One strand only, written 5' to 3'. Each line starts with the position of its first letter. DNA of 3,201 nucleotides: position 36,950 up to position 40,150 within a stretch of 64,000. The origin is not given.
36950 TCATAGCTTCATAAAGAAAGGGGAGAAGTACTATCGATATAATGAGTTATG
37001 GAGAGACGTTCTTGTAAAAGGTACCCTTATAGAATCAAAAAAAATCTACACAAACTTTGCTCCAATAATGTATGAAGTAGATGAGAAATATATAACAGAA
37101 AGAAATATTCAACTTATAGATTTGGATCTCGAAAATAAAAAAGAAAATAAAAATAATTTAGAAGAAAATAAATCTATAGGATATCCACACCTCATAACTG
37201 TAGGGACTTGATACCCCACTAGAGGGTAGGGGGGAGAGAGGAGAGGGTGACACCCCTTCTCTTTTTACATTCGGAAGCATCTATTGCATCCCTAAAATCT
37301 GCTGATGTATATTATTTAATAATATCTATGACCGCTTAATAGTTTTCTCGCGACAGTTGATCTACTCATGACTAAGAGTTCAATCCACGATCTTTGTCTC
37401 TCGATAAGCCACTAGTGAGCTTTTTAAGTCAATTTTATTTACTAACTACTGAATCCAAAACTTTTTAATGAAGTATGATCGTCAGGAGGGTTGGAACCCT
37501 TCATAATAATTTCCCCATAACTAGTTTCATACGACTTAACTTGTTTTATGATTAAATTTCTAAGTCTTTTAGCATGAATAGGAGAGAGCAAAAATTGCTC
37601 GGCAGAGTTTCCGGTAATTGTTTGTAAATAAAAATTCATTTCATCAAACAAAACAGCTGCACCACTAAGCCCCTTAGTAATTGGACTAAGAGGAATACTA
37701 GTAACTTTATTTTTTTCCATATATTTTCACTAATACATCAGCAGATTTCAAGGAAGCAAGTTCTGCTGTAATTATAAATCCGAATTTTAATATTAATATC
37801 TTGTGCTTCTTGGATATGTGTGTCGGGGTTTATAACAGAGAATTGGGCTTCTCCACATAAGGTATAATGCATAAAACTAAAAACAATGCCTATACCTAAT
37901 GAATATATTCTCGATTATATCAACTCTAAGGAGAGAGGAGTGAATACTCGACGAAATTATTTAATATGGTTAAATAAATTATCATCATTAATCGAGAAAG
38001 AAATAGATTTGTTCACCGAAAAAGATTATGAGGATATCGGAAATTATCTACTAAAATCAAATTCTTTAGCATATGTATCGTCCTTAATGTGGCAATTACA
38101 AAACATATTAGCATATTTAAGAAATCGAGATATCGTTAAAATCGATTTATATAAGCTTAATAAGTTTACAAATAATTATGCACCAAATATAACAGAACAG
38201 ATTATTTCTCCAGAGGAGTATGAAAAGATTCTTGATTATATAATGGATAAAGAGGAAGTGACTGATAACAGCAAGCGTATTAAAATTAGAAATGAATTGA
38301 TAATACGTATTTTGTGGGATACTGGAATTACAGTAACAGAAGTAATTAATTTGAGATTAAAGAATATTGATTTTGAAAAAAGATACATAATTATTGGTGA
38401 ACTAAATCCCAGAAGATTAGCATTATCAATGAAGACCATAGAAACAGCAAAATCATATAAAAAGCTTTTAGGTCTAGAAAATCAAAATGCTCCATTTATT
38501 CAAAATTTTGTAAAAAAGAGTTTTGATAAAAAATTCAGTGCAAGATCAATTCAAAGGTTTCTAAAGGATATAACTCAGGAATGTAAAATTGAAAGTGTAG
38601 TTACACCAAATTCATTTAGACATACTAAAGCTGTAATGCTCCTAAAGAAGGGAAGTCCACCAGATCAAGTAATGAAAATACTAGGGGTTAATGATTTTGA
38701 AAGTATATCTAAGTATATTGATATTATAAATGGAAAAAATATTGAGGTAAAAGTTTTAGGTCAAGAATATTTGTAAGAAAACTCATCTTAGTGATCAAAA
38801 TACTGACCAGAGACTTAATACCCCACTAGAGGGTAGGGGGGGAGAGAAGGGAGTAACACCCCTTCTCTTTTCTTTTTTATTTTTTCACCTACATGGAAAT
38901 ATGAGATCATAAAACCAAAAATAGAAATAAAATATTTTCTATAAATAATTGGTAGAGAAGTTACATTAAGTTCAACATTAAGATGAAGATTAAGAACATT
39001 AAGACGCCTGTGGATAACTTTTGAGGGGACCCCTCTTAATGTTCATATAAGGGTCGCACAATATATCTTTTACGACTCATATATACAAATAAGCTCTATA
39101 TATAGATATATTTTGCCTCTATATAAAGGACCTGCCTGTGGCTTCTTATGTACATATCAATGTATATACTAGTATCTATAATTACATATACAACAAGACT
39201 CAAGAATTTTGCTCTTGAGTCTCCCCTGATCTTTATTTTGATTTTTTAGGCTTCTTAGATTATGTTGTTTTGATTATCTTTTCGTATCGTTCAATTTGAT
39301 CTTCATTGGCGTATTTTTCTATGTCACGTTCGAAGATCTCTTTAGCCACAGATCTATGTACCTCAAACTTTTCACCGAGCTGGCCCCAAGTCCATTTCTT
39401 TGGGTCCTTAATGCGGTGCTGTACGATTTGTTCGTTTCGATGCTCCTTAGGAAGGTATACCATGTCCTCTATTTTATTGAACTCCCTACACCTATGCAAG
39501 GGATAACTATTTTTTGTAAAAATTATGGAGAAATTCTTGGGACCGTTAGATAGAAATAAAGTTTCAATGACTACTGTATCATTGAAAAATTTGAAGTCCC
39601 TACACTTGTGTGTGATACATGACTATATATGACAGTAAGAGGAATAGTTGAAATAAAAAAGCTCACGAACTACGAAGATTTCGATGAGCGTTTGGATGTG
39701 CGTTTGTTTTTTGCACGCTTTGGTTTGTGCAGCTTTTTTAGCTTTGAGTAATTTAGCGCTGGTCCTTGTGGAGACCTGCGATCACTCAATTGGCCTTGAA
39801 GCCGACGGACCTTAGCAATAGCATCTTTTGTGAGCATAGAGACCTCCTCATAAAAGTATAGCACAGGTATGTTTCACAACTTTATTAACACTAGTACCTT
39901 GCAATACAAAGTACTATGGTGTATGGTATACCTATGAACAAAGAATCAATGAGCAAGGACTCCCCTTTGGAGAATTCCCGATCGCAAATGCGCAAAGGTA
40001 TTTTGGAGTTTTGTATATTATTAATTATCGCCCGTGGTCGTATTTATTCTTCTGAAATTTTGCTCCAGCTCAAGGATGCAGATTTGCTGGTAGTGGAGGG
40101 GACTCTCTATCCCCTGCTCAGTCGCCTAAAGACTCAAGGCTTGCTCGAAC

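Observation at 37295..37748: Perfect 16-bp inverted repeats flank a small ORF next to a tyrosine recombinase: candidate invertible switch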

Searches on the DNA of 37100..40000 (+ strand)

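Call 76: search_rna_families(source=window, start=37100, end=40000, threshold=evalue, max_evalue=1)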
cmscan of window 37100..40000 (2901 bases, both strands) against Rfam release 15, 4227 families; matches with E-value up to 1: 2.
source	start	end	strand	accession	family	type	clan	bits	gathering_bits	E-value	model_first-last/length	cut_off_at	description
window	37518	37653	+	RF01608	ceN102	Gene; snRNA; snoRNA; HACA-box;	-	25.2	50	0.66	1-142/142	no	Caenorhabditis snoRNA ceN80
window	38835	38876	+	RF00752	mir-14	Gene; miRNA;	-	19.9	53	0.75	1-63/63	no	mir-14 microRNA precursor family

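Call 80: search_dna_similar(query=window:37190-38900:+, collection=phages, mode=distant, max_evalue=0.001)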
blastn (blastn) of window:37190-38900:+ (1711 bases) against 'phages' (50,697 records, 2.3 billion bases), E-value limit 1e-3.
No match.

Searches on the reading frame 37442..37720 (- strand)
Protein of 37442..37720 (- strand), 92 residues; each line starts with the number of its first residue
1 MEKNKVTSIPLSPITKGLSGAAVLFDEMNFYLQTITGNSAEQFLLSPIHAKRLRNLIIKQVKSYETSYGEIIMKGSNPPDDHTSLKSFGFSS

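Call 8: search_protein_families(library=pfam, proteins=[window:37442-37720:-], max_evalue=0.01)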
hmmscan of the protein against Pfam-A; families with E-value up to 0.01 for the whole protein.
window:37442-37720:- (92 aa): 1 family
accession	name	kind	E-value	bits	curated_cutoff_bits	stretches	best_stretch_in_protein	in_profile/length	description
PF11950.13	DUF3467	-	0.00021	21.7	25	1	41-71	60-90/92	Protein of unknown function (DUF3467)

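Call 11: find_homologous_proteins(query=window:37442-37720:-)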
Query window:37442-37720:- (92 aa): 1 proteins with E <= 0.001 among 1 candidates.
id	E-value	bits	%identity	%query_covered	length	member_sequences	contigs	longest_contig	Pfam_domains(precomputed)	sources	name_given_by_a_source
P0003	1.3e-52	193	100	100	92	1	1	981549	-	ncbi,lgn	ncbi:MAG: hypothetical protein V4519_02705 [Patescibacteria group bacterium]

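Call 15: find_encoding_contigs(protein=P0003, flank=10000, max_places=10)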
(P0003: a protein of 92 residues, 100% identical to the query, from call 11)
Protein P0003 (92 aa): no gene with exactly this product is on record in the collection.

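Call 18: search_protein_families(library=ncbifam, proteins=[window:37442-37720:-], max_evalue=0.1)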
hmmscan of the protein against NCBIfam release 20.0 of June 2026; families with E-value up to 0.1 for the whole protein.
window:37442-37720:- (92 aa): 0 families

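Call 19: search_protein_families(library=phrogs, proteins=[window:37442-37720:-], max_evalue=0.1)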
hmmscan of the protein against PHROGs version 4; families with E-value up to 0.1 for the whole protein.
window:37442-37720:- (92 aa): 1 family
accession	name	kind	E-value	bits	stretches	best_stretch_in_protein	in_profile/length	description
phrog_7919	-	unknown function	0.023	15.9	1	38-72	53-87/105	-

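Call 23: search_solved_structures(query=window:37442-37720:-, max_evalue=10, show_alignments=2)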
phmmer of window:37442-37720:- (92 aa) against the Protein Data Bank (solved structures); distinct sequences matched with E-value up to 10: 0.

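Call 35: search_dna_similar(query=window:37442-37720:-, collection=phages, mode=protein, max_evalue=1)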
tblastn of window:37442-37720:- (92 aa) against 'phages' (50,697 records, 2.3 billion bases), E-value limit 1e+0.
No match.

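Call 40: predict_structure(protein=window:37442-37720:-)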
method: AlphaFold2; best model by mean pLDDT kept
length: 92 residues; sequences in the alignment: 1
mean_pLDDT: 57.5   pTM: 0.45
mean pLDDT of the five models: 57.5, 51.3, 49.4, 49.3, 46.4
residues with pLDDT >= 90: 0; 70-90: 32; 50-70: 24; < 50: 36
segments of 3 or more residues with pLDDT < 50: 61-92
pLDDT, mean of each block of 10 residues (from residue 1): 62 55 75 76 78 66 40 37 34 31
secondary structure, 60 per line:
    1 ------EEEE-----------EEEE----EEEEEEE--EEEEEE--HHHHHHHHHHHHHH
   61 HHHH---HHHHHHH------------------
elements in order: E7-10 E22-25 E30-36 E39-44 H47-64 H68-74

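Call 50: fold_search(model_id=the predicted structure, library=pdb)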
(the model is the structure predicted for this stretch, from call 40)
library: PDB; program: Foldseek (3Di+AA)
matches with E <= 10: 567; with E <= 0.001: 0
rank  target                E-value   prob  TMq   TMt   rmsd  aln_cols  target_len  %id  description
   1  8bh3_D                1.8e-01  0.18  0.24  0.17  28.0        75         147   25  DNA-PK Ku80 mediated dimer bound to PAXX (released 2023-06-07)
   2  8bh3_M                2.7e-01  0.16  0.24  0.15  34.7        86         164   21  DNA-PK Ku80 mediated dimer bound to PAXX (released 2023-06-07)
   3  2xko_C                3.1e-01  0.89  0.46  0.49   4.8        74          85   11  Crystal structure of the complex of NtcA with its transcriptional co- activator PipX (released 2010-08-18)
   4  2xko_D                3.5e-01  0.89  0.41  0.44   3.0        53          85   13  Crystal structure of the complex of NtcA with its transcriptional co- activator PipX (released 2010-08-18)
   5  2xg8_D                3.5e-01  0.75  0.43  0.45   4.6        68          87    7  Structural basis of gene regulation by protein PII: The crystal complex of PII and PipX from Synechococcus elongatus P (released 2010-08-18)
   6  9cq3_H                3.7e-01  0.14  0.26  0.17  29.9        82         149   28  The gap-filling complex with Pol mu engaged in the NHEJ pathway (released 2025-04-23)
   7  7b7n_L                3.9e-01  0.33  0.33  0.29  10.4        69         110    7  Human herpesvirus-8 gH/gL in complex with EphA2 (released 2020-12-30)
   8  9q6a_B                3.9e-01  0.15  0.30  0.16  15.8        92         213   12  Crystal structure of octameric COMMD-like protein MBK5214510 from Flavobacteriaceae bacterium (released 2025-10-01)
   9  9q6a_A                5.4e-01  0.30  0.28  0.14   6.9        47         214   15  Crystal structure of octameric COMMD-like protein MBK5214510 from Flavobacteriaceae bacterium (released 2025-10-01)
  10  3wtd_A                5.7e-01  0.25  0.27  0.20   8.0        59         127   27  Structure of PAXX (released 2015-01-21)
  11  8cez_A                6.5e-01  0.16  0.27  0.07  20.4        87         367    9  HK97 Portal Protein In situ (prohead II) (released 2023-05-24)
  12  9guk_H                6.9e-01  0.66  0.48  0.51   5.4        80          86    9  Crystal structure of transcription factor NtcA from Synechococcus elongatus in complex with its transcriptional co- ac (released 2025-03-12)
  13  3wtf_A                7.8e-01  0.21  0.27  0.21   7.0        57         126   28  Structure of PAXX (released 2015-01-21)
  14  8rbx_i                7.8e-01  0.18  0.23  0.05  10.9        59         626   14  Structure of Integrator-PP2A bound to a paused RNA polymerase II-DSIF-NELF-nucleosome complex (released 2024-02-07)
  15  5mu3_B                8.3e-01  0.20  0.28  0.17  12.1        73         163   14  Crystal structure of Ctf19-Mcm21 kinetochore assembly bound with Ctf19-Mcm21 binding motif of central kinetochore subu (released 2017-11-01)
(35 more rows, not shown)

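Call 55: list_cluster_members(proteins=[P0003, P0001, P0002, P0004])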
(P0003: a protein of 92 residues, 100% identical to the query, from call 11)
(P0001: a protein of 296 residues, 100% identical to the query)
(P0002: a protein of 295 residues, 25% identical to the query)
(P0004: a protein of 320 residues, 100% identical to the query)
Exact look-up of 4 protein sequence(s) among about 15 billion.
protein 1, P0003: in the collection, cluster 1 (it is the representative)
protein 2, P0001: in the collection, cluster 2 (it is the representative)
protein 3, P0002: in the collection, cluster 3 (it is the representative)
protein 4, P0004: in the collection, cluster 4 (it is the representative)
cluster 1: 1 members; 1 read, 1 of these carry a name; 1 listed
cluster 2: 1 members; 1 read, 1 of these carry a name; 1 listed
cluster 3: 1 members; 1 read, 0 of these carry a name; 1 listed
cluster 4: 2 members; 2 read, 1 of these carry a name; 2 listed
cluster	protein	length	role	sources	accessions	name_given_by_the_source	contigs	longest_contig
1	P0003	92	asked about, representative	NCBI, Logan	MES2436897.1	MAG: hypothetical protein V4519_02705 [Patescibacteria group bacterium]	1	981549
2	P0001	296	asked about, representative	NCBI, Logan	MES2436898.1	MAG: site-specific integrase [Patescibacteria group bacterium]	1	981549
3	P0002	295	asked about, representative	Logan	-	-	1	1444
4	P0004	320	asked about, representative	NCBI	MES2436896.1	MAG: VanW family protein [Patescibacteria group bacterium]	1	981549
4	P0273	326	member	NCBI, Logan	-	-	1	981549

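Call 79: search_dna_similar(query=window:37442-37720:-, collection=plasmids, mode=protein, max_evalue=1)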
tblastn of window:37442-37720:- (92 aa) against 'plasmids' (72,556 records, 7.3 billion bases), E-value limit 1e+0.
No match.
